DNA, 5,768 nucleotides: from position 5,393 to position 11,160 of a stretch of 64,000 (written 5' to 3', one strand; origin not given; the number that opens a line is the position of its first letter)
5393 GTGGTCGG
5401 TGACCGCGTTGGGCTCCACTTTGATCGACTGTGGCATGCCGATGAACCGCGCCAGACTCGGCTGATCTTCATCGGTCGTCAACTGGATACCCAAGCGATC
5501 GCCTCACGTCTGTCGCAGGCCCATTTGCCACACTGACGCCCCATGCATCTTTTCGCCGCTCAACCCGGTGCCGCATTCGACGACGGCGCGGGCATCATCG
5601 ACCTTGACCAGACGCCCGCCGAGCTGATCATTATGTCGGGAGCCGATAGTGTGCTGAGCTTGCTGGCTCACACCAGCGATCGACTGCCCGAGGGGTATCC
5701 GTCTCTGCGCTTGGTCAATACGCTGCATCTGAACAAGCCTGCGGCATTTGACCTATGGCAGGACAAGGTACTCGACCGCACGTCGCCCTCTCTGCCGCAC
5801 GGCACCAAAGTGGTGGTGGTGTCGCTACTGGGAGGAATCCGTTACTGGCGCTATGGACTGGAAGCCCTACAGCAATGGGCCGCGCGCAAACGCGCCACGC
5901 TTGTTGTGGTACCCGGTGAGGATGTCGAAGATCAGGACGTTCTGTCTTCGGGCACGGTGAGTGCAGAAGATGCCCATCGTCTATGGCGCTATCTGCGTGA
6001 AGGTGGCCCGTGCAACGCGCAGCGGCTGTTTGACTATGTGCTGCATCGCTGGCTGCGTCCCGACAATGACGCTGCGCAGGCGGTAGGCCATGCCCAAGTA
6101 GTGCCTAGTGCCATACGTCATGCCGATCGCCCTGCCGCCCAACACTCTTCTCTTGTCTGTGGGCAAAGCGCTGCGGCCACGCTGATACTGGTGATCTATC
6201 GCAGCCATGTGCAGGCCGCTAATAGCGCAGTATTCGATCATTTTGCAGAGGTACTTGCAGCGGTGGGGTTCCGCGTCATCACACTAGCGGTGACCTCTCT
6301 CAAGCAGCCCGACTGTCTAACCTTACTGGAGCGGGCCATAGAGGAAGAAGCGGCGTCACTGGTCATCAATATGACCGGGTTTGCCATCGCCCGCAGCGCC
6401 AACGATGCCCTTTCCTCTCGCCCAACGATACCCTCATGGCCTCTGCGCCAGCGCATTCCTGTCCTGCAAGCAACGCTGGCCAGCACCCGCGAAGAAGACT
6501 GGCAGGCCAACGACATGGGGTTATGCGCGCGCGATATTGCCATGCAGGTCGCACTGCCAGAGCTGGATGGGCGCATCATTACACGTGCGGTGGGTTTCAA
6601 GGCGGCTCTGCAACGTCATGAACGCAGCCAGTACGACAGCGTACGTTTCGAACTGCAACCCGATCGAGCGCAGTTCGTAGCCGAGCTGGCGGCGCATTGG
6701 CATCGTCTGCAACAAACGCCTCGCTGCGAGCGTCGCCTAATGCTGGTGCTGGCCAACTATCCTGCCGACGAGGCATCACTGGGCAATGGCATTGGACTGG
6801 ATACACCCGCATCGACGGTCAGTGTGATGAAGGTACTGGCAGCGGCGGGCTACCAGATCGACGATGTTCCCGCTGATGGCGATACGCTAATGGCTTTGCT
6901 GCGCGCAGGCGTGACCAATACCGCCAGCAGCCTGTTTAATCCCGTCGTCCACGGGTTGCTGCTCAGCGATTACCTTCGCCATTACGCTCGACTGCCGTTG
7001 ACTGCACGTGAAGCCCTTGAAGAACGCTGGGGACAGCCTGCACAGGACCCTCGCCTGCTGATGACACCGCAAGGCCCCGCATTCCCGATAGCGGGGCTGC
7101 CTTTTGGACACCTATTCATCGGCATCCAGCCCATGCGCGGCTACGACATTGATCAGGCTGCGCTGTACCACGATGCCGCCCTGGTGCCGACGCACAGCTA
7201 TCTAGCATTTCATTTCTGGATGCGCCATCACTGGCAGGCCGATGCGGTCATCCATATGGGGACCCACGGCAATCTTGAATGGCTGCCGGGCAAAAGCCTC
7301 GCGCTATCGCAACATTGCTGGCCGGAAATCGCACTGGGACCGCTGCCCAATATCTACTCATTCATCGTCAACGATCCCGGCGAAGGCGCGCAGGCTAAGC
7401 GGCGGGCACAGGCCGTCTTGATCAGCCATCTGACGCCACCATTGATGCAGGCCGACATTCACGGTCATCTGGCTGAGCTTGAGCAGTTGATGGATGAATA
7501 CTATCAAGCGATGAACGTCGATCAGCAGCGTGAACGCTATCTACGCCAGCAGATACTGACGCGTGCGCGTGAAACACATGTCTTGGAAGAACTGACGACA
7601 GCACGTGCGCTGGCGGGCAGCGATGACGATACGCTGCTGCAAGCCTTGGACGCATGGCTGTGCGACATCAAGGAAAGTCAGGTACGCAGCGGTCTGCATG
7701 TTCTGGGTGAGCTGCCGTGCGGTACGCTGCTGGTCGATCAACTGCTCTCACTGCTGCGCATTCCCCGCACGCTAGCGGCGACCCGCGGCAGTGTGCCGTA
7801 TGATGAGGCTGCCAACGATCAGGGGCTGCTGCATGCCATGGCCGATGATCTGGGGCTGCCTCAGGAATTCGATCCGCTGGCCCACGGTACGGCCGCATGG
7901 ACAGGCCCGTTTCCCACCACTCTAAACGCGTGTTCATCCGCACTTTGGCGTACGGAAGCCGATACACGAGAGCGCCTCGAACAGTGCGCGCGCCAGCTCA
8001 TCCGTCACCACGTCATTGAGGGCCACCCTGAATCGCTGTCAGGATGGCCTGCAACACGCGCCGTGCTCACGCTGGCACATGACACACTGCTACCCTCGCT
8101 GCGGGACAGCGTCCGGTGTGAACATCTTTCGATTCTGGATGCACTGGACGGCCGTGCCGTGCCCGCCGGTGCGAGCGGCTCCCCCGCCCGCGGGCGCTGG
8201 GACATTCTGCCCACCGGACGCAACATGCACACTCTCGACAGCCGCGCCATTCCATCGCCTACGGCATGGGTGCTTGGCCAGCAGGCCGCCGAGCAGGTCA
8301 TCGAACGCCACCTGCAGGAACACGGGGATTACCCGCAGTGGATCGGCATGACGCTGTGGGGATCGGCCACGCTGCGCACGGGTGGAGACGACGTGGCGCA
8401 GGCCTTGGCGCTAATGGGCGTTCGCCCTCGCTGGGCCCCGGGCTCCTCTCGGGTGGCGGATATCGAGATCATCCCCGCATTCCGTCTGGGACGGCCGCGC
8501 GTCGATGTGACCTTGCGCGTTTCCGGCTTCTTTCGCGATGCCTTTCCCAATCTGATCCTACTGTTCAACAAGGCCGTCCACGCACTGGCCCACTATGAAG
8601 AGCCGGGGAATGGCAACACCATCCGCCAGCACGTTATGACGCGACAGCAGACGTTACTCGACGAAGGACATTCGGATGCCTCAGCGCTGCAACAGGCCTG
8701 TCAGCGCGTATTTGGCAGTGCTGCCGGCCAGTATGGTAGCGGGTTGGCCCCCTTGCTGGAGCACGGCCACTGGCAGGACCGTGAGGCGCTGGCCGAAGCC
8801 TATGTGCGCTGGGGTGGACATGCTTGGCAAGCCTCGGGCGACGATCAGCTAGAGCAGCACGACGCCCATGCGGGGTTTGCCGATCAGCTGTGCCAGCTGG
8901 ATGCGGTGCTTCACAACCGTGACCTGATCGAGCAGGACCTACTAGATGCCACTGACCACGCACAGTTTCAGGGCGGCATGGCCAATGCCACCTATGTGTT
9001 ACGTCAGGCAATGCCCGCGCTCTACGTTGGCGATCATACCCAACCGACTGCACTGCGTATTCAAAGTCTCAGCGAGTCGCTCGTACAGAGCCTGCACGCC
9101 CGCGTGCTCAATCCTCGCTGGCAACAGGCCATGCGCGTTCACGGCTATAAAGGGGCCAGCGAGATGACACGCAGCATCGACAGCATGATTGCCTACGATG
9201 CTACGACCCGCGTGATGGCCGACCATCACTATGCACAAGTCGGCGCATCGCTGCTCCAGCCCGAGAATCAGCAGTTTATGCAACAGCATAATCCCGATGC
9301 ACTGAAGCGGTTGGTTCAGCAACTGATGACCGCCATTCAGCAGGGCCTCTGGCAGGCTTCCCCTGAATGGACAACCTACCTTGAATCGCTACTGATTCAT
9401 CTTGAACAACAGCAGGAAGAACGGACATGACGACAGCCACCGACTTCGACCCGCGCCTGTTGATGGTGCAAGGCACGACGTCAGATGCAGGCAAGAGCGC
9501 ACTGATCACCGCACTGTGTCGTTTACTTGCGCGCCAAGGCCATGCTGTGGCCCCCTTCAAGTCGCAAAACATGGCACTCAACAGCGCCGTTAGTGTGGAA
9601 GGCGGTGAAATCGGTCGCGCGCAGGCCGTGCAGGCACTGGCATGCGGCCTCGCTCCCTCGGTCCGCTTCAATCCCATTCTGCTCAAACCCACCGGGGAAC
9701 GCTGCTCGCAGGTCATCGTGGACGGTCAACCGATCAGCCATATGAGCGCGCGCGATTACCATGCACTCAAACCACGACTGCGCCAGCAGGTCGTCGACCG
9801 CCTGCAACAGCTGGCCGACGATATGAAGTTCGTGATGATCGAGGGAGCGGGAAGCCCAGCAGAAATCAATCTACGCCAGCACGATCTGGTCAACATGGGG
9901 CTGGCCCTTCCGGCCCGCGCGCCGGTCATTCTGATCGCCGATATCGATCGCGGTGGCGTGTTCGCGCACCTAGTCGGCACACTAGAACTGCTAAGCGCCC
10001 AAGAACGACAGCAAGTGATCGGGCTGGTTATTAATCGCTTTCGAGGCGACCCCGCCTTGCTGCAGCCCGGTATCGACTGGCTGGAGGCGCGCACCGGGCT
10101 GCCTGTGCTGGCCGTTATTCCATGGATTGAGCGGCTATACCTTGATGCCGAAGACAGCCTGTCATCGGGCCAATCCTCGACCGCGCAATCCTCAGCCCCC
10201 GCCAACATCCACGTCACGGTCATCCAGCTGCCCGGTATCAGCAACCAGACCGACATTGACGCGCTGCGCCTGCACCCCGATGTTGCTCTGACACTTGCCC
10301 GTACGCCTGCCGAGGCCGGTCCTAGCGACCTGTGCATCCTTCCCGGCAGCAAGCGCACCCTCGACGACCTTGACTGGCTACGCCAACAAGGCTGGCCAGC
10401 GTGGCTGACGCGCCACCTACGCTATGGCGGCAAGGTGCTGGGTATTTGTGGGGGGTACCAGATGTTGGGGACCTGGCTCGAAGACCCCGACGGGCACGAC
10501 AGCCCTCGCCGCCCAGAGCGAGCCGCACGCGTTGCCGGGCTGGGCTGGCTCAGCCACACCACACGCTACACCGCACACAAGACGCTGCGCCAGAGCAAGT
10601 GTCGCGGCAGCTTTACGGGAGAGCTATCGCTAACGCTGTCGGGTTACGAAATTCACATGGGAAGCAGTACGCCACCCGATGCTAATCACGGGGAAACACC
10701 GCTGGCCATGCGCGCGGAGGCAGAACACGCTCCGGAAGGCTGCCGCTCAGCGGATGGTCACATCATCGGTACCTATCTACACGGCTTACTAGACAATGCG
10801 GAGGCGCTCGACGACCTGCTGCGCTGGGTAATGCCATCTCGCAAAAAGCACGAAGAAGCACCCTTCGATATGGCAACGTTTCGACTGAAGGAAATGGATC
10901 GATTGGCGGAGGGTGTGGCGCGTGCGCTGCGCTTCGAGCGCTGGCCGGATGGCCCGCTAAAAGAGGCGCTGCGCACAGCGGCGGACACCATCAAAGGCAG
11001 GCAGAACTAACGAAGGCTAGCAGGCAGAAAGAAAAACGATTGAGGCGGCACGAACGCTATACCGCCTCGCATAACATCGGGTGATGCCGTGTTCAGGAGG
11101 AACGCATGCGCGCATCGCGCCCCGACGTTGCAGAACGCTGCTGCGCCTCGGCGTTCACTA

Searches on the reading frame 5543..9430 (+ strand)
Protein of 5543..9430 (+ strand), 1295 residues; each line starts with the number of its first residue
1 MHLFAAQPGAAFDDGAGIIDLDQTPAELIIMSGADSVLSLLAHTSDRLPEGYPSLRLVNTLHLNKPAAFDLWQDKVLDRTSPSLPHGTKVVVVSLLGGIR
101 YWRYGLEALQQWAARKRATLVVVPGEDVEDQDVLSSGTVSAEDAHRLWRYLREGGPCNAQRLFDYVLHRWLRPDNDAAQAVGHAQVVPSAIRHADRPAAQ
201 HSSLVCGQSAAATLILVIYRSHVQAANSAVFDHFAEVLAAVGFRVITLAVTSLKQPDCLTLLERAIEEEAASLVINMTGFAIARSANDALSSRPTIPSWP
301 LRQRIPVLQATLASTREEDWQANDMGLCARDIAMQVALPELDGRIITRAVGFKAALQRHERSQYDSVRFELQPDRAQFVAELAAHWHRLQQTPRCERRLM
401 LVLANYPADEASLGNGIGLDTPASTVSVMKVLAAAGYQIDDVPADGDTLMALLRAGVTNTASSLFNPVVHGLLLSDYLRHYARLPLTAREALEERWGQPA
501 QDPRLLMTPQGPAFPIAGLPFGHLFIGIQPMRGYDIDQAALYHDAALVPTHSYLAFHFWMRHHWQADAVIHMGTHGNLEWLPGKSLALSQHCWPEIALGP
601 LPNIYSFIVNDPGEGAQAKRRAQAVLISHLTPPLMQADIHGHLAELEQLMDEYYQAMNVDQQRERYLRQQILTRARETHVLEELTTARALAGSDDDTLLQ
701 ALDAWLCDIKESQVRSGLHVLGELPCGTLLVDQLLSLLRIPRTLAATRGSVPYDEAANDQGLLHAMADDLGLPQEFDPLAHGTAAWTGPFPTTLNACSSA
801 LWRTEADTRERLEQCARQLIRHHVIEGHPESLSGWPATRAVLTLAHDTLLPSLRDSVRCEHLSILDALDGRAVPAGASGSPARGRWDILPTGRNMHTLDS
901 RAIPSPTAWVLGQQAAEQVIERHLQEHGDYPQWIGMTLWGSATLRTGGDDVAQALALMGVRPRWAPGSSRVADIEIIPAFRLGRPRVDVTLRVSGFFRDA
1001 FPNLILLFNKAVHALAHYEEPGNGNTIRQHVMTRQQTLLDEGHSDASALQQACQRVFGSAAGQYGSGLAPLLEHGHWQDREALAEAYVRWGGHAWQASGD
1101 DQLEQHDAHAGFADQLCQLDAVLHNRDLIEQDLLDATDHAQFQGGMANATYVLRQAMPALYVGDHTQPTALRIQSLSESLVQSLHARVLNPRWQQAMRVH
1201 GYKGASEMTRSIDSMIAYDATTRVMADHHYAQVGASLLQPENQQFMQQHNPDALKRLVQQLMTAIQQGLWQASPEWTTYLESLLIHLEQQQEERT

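Call 61: search_protein_families(library=pfam, proteins=[window:5543-9430:+], max_evalue=0.00001)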
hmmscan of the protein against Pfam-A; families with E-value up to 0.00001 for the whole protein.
window:5543-9430:+ (1295 aa): 1 family
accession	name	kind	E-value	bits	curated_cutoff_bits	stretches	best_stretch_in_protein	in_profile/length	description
PF02514.21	CobN-Mg_chel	-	0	1105.3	24.5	1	148-1275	1-1088/1090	CobN/Magnesium Chelatase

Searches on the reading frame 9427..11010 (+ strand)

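Call 61: search_protein_families(library=pfam, proteins=[window:9427-11010:+], max_evalue=0.00001)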
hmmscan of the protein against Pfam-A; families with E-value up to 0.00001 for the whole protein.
window:9427-11010:+ (527 aa): 3 families
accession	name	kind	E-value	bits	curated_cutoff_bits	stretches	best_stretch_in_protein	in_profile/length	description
PF07685.20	GATase_3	-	9.9e-47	159.5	27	1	263-459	2-195/196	CobB/CobQ-like glutamine amidotransferase domain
PF01656.29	CbiA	-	5.6e-23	81.7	25.4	1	12-238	1-116/125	CobQ/CobB/MinD/ParA nucleotide binding domain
PF13500.12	AAA_26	-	7.8e-17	62.2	27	1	12-237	3-194/198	AAA domain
